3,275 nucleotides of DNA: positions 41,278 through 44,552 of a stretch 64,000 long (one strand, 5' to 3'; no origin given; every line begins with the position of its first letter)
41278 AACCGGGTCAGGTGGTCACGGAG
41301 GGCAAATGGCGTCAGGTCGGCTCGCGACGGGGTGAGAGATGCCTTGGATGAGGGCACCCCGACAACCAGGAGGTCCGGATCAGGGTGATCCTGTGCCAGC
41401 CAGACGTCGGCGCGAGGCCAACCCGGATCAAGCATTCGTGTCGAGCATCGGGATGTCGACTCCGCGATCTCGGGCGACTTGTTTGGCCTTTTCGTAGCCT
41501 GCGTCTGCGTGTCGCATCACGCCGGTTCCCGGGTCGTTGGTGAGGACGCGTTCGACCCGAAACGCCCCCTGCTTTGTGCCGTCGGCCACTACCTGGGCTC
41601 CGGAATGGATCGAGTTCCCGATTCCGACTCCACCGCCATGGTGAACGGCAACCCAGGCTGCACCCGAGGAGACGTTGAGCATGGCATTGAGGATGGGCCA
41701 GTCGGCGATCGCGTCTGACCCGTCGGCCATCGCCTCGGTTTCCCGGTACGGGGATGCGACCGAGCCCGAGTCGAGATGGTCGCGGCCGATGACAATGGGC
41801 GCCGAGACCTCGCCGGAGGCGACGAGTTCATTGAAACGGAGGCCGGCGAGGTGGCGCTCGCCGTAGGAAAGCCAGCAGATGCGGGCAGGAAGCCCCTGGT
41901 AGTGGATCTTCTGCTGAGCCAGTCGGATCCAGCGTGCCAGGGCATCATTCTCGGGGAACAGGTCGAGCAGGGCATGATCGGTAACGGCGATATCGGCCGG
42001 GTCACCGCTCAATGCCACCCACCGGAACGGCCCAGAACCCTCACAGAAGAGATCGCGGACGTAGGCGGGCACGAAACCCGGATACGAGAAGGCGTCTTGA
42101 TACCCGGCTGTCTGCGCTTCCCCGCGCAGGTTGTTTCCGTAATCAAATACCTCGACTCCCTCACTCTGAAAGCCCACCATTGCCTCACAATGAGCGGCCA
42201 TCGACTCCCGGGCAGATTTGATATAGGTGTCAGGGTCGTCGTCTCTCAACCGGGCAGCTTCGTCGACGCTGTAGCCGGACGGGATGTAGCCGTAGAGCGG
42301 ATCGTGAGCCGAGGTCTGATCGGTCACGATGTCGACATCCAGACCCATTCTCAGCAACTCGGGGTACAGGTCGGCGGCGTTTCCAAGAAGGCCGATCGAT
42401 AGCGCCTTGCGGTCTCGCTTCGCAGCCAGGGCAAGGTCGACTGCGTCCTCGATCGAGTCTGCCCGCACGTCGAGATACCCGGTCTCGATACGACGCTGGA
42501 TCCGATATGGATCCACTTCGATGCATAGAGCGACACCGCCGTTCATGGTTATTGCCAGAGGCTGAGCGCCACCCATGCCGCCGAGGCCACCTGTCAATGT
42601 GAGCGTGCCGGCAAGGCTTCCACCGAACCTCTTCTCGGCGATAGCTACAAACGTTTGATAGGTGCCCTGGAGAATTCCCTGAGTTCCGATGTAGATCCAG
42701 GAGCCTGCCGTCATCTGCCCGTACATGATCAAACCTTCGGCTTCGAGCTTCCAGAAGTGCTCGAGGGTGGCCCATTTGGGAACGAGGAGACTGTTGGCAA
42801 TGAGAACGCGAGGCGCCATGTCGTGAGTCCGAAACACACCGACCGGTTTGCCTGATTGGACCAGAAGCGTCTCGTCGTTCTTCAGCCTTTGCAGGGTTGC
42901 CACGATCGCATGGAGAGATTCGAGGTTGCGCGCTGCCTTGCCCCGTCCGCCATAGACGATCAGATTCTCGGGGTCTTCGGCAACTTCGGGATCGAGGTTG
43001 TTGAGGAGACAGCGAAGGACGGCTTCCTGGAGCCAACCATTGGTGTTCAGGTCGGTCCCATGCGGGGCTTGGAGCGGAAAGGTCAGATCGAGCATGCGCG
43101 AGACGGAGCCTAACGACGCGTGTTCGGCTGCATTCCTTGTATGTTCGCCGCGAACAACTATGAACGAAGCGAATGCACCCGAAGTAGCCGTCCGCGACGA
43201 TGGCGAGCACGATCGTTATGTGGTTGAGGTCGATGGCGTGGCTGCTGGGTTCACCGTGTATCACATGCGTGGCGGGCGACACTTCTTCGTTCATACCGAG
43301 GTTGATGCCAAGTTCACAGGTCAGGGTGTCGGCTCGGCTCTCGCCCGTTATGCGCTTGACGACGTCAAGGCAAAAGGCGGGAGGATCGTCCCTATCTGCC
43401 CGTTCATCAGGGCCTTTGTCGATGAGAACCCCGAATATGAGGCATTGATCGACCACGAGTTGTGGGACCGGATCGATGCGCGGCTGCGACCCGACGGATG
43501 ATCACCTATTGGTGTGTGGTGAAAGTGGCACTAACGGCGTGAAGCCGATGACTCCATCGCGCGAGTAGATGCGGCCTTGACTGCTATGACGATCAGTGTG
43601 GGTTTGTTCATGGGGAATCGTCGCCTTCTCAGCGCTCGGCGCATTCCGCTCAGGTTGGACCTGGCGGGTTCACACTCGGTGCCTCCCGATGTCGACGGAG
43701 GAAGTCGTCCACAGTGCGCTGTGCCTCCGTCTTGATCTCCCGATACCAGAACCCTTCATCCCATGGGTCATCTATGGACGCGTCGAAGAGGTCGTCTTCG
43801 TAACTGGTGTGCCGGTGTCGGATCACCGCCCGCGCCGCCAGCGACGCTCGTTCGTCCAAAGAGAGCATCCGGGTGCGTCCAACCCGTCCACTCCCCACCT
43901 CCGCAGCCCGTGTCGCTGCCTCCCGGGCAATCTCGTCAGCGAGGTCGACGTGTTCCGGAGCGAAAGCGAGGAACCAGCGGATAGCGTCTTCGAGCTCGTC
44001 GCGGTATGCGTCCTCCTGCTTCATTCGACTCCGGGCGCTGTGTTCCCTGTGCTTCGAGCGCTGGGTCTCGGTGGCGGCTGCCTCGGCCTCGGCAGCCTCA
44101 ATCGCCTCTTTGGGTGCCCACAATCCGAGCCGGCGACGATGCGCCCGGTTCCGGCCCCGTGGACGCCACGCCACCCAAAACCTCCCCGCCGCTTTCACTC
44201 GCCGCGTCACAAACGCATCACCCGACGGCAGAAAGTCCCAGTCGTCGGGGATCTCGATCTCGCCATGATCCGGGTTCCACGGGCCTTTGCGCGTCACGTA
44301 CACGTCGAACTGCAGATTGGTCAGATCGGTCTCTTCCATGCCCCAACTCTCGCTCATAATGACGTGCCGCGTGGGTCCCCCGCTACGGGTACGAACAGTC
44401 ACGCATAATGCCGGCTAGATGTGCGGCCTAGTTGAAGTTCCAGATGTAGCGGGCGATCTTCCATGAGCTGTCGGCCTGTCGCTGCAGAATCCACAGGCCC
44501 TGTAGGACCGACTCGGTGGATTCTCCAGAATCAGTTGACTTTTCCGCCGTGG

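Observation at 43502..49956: Accessory island of small and decayed genes held together by a private repeat family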

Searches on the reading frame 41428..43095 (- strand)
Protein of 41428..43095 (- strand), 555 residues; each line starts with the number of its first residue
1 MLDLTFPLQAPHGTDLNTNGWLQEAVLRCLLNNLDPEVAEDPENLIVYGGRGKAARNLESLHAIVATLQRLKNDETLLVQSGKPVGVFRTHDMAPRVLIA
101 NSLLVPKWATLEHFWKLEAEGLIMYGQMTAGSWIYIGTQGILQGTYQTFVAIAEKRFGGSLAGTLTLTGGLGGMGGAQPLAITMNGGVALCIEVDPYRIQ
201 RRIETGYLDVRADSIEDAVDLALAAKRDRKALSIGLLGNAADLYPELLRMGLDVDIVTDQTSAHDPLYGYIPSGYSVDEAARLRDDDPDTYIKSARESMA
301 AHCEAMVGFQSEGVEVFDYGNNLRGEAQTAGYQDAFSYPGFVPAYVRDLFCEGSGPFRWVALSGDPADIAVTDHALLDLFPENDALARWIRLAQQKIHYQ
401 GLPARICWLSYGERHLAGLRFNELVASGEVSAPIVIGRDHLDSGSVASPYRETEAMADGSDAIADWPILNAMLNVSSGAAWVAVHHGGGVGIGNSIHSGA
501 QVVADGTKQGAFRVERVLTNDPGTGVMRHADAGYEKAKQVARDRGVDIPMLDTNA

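Call 13: find_related_loci(query=window:41428-43095:-, collection=genome_contigs, flank=10000)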
Query window:41428-43095:- (555 aa) in genome_contigs; peptide patterns used: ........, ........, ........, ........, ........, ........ (x = any residue, [..] = any of these).
599 stretches matched a pattern (row limit reached: there are more); 588 encode a relative of the query (tblastn E <= 1e-3); the best 80 are kept; 80 distinct loci.
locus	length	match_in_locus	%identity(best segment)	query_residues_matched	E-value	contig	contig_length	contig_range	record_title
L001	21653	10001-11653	87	1-551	0e+0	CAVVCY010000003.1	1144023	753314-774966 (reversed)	MAG: uncultured Acidobacteriota bacterium isolate MFD02242.bin.2.132 genome assembly, contig: contig_4678, whole genome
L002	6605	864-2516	86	1-551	0e+0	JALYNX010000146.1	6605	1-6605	MAG: Actinomycetota bacterium isolate DRA bin11 SD1704_k127_162969, whole genome shotgun sequence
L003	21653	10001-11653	85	1-551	0e+0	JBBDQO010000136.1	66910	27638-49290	MAG: Acidimicrobiia bacterium isolate LejiaC_64_14 Lejia_C_989_length_66910_cov_8, whole genome shotgun sequence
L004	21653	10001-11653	85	1-551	0e+0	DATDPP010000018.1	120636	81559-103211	MAG TPA_asm: Acidimicrobiia bacterium isolate SMAG_U7924 k141_544278, whole genome shotgun sequence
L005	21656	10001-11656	88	1-552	0e+0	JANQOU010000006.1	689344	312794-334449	MAG: Acidimicrobiia bacterium isolate IP29b_bin.142 k99_1590391, whole genome shotgun sequence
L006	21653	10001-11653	85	1-551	0e+0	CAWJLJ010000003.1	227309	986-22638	MAG: uncultured Acidobacteriota bacterium isolate MFD05747.bin.2.102 genome assembly, contig: contig_19525, whole genome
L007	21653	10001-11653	84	1-551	0e+0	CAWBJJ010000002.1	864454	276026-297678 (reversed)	MAG: uncultured Acidobacteriota bacterium isolate MFD02360.bin.2.56 genome assembly, contig: contig_11775, whole genome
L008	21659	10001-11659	84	1-553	0e+0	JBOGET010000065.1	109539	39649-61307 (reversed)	MAG: Acidimicrobiia bacterium isolate M3-S_metabat2.bin.293 k127_2353349, whole genome shotgun sequence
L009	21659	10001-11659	84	1-553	0e+0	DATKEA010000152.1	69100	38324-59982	MAG TPA_asm: Acidimicrobiia bacterium isolate SMAG_U14487 k141_3664090, whole genome shotgun sequence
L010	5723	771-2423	84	1-551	0e+0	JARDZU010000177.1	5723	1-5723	MAG: Acidimicrobiia bacterium isolate C_No_T0_bin.14 scaffold_6345, whole genome shotgun sequence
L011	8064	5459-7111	84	1-551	0e+0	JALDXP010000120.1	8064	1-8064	MAG: Actinomycetota bacterium isolate MCT-CON-03 NODE_1589_length_8064_cov_9.764390, whole genome shotgun sequence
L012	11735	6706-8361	87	1-552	0e+0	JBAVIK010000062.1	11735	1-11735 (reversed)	MAG: Acidimicrobiia bacterium isolate MFD02594_ilm_asm_bin11 k127_154168, whole genome shotgun sequence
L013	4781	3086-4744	84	1-553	0e+0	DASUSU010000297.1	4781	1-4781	MAG TPA_asm: Acidimicrobiia bacterium isolate SMAG_U1744 k141_231540, whole genome shotgun sequence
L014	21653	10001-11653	83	1-551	0e+0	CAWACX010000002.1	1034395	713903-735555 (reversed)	MAG: uncultured Acidobacteriota bacterium isolate MFD00962.bin.2.113 genome assembly, contig: contig_14096, whole genome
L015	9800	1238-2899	84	1-554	0e+0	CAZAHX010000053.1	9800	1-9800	MAG TPA_asm: uncultured Acidimicrobiaceae bacterium isolate SRP284430_co1_90 genome assembly, contig: NODE_5166_length_9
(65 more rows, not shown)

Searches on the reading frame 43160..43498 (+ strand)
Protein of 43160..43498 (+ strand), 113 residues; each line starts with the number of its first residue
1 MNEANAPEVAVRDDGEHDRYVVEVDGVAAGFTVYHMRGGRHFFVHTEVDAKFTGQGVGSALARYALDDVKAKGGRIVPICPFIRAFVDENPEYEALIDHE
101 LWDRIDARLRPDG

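Call 9: search_protein_families(library=pfam, max_evalue=0.01, proteins=[window:43160-43498:+])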
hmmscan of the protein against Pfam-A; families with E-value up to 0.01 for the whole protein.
window:43160-43498:+ (113 aa): 3 families
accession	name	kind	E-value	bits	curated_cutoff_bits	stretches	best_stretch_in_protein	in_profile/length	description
PF14542.12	Acetyltransf_CG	-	2.4e-23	82.5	30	1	19-95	1-79/80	GCN5-related N-acetyl-transferase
PF00583.31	Acetyltransf_1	-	1.7e-07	32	20.7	1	13-76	26-95/116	Acetyltransferase (GNAT) family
PF13508.13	Acetyltransf_7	-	0.00044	21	27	1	20-73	6-61/84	Acetyltransferase (GNAT) domain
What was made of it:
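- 43160..43501 (+): GNAT acetyltransferase gene (Acetyltransf_CG), part of the insert. Pfam PF14542, E 2e-23 (call 9).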

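Call 82: search_protein_families(library=padloc, max_evalue=0.001, proteins=[window:43160-43498:+])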
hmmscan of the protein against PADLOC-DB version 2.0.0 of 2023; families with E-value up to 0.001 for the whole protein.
window:43160-43498:+ (113 aa): 0 families

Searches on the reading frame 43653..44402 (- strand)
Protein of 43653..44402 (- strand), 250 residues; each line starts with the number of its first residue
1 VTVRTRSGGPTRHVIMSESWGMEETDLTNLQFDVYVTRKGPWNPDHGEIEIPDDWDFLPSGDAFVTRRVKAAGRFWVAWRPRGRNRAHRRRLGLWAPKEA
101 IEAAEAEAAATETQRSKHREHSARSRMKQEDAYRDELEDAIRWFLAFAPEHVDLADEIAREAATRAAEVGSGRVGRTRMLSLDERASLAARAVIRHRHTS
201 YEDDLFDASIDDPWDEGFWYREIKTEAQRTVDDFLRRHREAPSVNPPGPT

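Call 9: search_protein_families(library=pfam, max_evalue=0.01, proteins=[window:43653-44402:-])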
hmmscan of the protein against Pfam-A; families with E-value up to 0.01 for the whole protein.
window:43653-44402:- (250 aa): 1 family
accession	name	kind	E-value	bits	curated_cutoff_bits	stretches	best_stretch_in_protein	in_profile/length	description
PF10056.14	DUF2293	-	4.2e-12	46.5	25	1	148-239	3-85/85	Uncharacterized conserved protein (DUF2293)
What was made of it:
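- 43567..44414 (-): DUF2293 module (gene 43650-44357, or to 44402 if the GTG is used). Pfam PF10056 (call 9).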

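Call 44: search_protein_families(library=ncbifam, max_evalue=0.01, proteins=[window:43653-44402:-])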
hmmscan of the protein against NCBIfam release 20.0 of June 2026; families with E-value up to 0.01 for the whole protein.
window:43653-44402:- (250 aa): 0 families

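Call 82: search_protein_families(library=padloc, max_evalue=0.001, proteins=[window:43653-44402:-])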
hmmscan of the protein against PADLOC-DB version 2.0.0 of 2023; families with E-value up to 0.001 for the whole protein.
window:43653-44402:- (250 aa): 0 families

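Call 88: find_homologous_proteins(query=window:43653-44357:-, max_evalue=1e-20)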
Query window:43653-44357:- (235 aa): 439 proteins with E <= 1e-20 among 3776 candidates; the best 120 are listed.
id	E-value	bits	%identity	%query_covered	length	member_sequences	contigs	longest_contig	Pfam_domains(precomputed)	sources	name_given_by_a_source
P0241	7.9e-133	460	87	99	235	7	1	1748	PF10056.15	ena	-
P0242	5.4e-130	450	87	100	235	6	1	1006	PF10056.15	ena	-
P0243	3.8e-129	447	89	97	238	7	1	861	PF10056.15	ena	-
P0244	1.8e-128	445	88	97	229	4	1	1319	PF10056.15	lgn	-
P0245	7.5e-128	443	89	97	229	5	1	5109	PF10056.15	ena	-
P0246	2.3e-127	442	86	99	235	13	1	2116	PF10056.15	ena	-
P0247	2.1e-126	439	88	97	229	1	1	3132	PF10056.15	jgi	-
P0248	1.7e-125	436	84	99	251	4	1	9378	PF10056.15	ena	-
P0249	3.0e-124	431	86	97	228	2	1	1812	PF10056.15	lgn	-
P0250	3.6e-123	428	85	97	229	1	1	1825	PF10056.15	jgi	-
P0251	6.2e-117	407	80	96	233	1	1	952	PF10056.15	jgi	-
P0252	1.0e-115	403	81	97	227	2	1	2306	PF10056.15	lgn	-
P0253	1.3e-115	403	79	98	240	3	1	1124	PF10056.15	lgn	-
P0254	6.4e-114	398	81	96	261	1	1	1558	PF10056.15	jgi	-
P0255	9.1e-112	391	79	96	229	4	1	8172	PF10056.15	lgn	-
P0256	2.9e-111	389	78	96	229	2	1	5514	PF10056.15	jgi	-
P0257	7.1e-111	388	89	83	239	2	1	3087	PF10056.15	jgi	jgi:hypothetical protein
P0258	2.5e-110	386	77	96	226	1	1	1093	PF10056.15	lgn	-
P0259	2.5e-109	383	78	96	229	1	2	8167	PF10056.15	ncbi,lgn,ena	-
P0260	1.7e-108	380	77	98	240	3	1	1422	PF10056.15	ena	-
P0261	3.0e-108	379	75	96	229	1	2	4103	PF10056.15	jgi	jgi:hypothetical protein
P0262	1.9e-107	376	76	94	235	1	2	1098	PF10056.15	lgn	-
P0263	3.3e-107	376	75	94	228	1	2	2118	PF10056.15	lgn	-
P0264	3.3e-107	376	73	99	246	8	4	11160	PF10056.15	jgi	-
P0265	4.8e-107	375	77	94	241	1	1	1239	PF10056.15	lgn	-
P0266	1.3e-106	374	75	96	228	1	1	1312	PF10056.15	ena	-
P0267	1.3e-106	374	75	96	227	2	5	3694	PF10056.15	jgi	jgi:hypothetical protein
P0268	1.4e-106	374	76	93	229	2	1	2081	PF10056.15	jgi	jgi:hypothetical protein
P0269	2.4e-106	373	77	93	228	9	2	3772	PF10056.15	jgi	jgi:hypothetical protein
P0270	6.1e-106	371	74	96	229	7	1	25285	PF10056.15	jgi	jgi:hypothetical protein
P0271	8.7e-106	371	75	96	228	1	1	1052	PF10056.15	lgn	-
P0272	1.3e-105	370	74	98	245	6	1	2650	PF10056.15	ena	-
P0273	3.1e-105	369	74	97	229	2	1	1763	PF10056.15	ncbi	-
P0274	3.6e-105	369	74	98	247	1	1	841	PF10056.15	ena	-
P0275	4.8e-105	369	76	94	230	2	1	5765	PF10056.15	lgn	-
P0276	6.8e-105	368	75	94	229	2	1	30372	PF10056.15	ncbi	ncbi:MAG: DUF2293 domain-containing protein [Actinomycetota bacterium]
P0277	9.7e-105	368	75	96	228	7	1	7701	PF10056.15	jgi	jgi:hypothetical protein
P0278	9.8e-105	368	76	93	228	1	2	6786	PF10056.15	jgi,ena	jgi:hypothetical protein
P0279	2.1e-104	366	73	97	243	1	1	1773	PF10056.15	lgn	-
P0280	5.9e-104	365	74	97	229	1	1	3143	PF10056.15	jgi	jgi:hypothetical protein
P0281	7.1e-104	365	71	99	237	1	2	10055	PF10056.15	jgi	jgi:hypothetical protein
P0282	7.5e-104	365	73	96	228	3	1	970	PF10056.15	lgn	-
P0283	8.5e-104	364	74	95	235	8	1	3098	PF10056.15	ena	-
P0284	2.6e-103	363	75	96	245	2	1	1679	PF10056.15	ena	-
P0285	3.2e-103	363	76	93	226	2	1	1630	PF10056.15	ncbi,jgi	-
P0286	4.6e-103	362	72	97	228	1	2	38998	PF10056.15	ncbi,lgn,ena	ncbi:MAG: DUF2293 domain-containing protein [Acidimicrobiia bacterium]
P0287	5.0e-103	362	72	97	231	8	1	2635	PF10056.15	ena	-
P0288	9.6e-103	361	73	96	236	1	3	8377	PF10056.15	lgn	-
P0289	1.1e-102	361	74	96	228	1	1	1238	PF10056.15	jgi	jgi:hypothetical protein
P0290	1.2e-102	361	73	96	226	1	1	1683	PF10056.15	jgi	jgi:hypothetical protein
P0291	1.7e-102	360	76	93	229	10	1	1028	PF10056.15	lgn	-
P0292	2.2e-102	360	73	97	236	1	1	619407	PF10056.15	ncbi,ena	-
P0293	2.5e-102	360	73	97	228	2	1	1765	PF10056.15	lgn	-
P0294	2.6e-102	360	72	99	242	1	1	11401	PF10056.15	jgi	-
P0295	2.7e-102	360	74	96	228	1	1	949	PF10056.15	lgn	-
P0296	3.1e-102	359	72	97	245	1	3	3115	PF10056.15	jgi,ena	jgi:hypothetical protein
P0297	4.5e-102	359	73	96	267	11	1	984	PF10056.15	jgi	-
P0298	5.7e-102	359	73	94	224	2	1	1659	PF10056.15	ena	-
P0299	5.9e-102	358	72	97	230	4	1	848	PF10056.15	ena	-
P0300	8.9e-102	358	76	93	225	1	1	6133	PF10056.15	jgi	jgi:hypothetical protein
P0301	1.7e-101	357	72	97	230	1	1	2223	PF10056.15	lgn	-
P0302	8.3e-101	355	69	99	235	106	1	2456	PF10056.15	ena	-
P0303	2.5e-100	353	72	96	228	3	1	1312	PF10056.15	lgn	-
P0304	3.4e-100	353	76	91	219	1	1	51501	PF10056.15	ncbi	-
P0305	2.9e-98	346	72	94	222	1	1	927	PF10056.15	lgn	-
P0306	3.7e-98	346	69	97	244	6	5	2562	PF10056.15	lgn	-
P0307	1.2e-97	344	71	96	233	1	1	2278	PF10056.15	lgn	-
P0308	9.0e-97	341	71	94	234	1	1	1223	PF10056.15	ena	-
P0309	2.7e-95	337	67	98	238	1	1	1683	PF10056.15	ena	-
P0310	1.3e-94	334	69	95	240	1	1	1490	PF10056.15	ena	-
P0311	6.7e-94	332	66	98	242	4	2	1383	PF10056.15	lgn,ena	-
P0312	1.0e-91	325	89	74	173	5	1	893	PF10056.15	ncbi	-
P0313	7.4e-88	312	76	81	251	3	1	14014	PF10056.15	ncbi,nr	ncbi:MAG TPA: DUF2293 domain-containing protein [Acidimicrobiia bacterium]|nr:DUF2293 domain-contain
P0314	8.9e-88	312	65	95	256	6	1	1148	PF10056.15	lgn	-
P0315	9.3e-88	312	67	93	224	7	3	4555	PF10056.15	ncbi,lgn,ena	-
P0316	1.5e-86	308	64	95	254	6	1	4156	PF10056.15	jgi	-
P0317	5.6e-86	306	65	95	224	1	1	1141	PF10056.15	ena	-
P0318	1.4e-85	305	64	93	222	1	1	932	PF10056.15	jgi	jgi:hypothetical protein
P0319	2.8e-85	304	64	93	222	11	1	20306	PF10056.15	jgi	jgi:hypothetical protein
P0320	3.4e-85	304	63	95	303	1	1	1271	PF10056.15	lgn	-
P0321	5.2e-85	303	64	95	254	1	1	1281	PF10056.15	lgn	-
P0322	5.5e-85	303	65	93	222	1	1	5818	PF10056.15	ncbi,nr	ncbi:MAG: DUF2293 domain-containing protein [bacterium]|nr:DUF2293 domain-containing protein [bacter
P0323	9.0e-85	302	65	93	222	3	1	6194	PF10056.15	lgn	-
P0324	1.9e-84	301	65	93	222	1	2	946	PF10056.15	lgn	-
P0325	5.0e-84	300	65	93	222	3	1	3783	PF10056.15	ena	-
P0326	1.5e-82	295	64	93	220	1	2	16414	PF10056.15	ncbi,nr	ncbi:MAG: DUF2293 domain-containing protein [Acidimicrobiia bacterium]|nr:DUF2293 domain-containing 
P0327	2.6e-82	294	63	93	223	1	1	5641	PF10056.15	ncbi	-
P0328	1.1e-81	292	82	67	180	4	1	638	PF10056.15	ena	-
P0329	1.5e-81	292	77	78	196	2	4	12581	PF10056.15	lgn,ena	-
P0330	2.3e-81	291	64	93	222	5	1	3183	PF10056.15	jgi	jgi:hypothetical protein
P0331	7.6e-81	289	90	66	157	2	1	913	PF10056.15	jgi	jgi:hypothetical protein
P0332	1.6e-80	288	63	95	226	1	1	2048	PF10056.15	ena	-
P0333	6.4e-80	286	62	91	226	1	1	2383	PF10056.15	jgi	jgi:hypothetical protein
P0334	2.4e-79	284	62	92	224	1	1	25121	PF10056.15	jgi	jgi:hypothetical protein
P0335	3.6e-79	284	62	91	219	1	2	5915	PF10056.15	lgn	-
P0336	4.1e-79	284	88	66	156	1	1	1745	PF10056.15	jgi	jgi:hypothetical protein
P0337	1.8e-78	282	62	91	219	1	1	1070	PF10056.15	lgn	-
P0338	3.5e-78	281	75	75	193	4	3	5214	PF10056.15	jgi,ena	-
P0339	2.0e-77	278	60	91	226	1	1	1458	PF10056.15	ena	-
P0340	3.3e-77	277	60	91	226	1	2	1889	PF10056.15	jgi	jgi:hypothetical protein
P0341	3.8e-77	277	87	66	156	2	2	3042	PF10056.15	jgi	jgi:hypothetical protein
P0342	5.2e-77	277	59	95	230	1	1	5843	PF10056.15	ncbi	-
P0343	1.4e-76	275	63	88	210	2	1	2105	PF10056.15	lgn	-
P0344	1.6e-76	275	60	94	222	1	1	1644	PF10056.15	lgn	-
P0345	1.9e-76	275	61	92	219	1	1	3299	PF10056.15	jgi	jgi:hypothetical protein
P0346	2.4e-76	275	74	76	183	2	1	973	PF10056.15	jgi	jgi:hypothetical protein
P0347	3.4e-76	274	58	96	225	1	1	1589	PF10056.15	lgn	-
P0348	4.2e-76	274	61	91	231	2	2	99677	PF10056.15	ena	-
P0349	5.1e-76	274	60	91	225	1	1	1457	PF10056.15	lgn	-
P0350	7.2e-76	273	62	94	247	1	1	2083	PF10056.15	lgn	-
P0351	9.0e-76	273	61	95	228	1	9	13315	PF10056.15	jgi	jgi:hypothetical protein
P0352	9.0e-76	273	59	97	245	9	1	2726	PF10056.15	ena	-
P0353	1.6e-75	272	58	93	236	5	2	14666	PF10056.15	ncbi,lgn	-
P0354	2.1e-75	272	86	65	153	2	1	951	PF10056.15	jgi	jgi:hypothetical protein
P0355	2.3e-75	271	72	76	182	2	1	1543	PF10056.15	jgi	jgi:hypothetical protein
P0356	2.9e-75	271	59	96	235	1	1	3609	PF10056.15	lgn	-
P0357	3.1e-75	271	57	94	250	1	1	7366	PF10056.15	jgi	jgi:hypothetical protein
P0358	3.4e-75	271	57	96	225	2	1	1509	PF10056.15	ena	-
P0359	1.0e-74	269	61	91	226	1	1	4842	PF10056.15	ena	-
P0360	1.6e-74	269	60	93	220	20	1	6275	PF10056.15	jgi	-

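Call 89: find_encoding_contigs(protein=P0245, flank=6000, max_places=2)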
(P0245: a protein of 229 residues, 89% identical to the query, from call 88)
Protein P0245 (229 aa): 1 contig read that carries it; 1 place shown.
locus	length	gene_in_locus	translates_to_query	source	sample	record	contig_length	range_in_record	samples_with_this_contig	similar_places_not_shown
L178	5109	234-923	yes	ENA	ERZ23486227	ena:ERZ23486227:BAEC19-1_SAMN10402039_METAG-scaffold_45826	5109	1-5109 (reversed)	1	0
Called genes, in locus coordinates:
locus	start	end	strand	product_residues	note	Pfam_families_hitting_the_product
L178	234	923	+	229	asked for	PF10056:DUF2293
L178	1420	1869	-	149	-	PF12680:SnoaL_2 (faint)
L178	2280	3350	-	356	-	PF08240:ADH_N, PF00107:ADH_zinc_N, PF13602:ADH_zinc_N_2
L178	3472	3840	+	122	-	-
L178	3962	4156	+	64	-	-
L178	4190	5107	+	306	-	?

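Call 90: find_encoding_contigs(protein=P0248, flank=8000, max_places=2)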
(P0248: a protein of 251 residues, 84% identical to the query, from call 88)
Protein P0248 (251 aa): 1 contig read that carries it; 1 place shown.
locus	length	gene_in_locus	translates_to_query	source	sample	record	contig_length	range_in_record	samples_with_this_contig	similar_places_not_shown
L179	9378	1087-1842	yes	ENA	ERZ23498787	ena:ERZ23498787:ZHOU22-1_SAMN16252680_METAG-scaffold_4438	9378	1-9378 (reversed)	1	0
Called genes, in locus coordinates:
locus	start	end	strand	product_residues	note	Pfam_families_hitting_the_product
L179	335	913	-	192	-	PF01966:HD (weak)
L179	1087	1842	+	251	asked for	PF10056:DUF2293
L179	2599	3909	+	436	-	PF06722:EryCIII-like_C, PF04101:Glyco_tran_28_C, PF00201:UDPGT (weak)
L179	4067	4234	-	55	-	-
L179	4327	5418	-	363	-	PF12704:MacB_PCD, PF02687:FtsX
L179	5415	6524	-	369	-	PF12704:MacB_PCD, PF02687:FtsX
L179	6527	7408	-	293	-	PF04945:YHS, PF00005:ABC_tran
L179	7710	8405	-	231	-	-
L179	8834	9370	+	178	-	-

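Call 91: find_encoding_contigs(protein=P0241, flank=3000, max_places=4)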
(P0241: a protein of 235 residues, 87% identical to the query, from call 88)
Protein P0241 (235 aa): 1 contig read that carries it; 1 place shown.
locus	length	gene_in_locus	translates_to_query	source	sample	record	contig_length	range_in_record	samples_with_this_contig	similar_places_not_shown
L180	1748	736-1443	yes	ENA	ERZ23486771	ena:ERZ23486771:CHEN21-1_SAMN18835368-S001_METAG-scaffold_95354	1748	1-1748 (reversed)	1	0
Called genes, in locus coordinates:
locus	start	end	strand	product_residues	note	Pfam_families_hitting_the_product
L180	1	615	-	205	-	?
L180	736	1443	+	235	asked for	PF10056:DUF2293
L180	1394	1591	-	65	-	-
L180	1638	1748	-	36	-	?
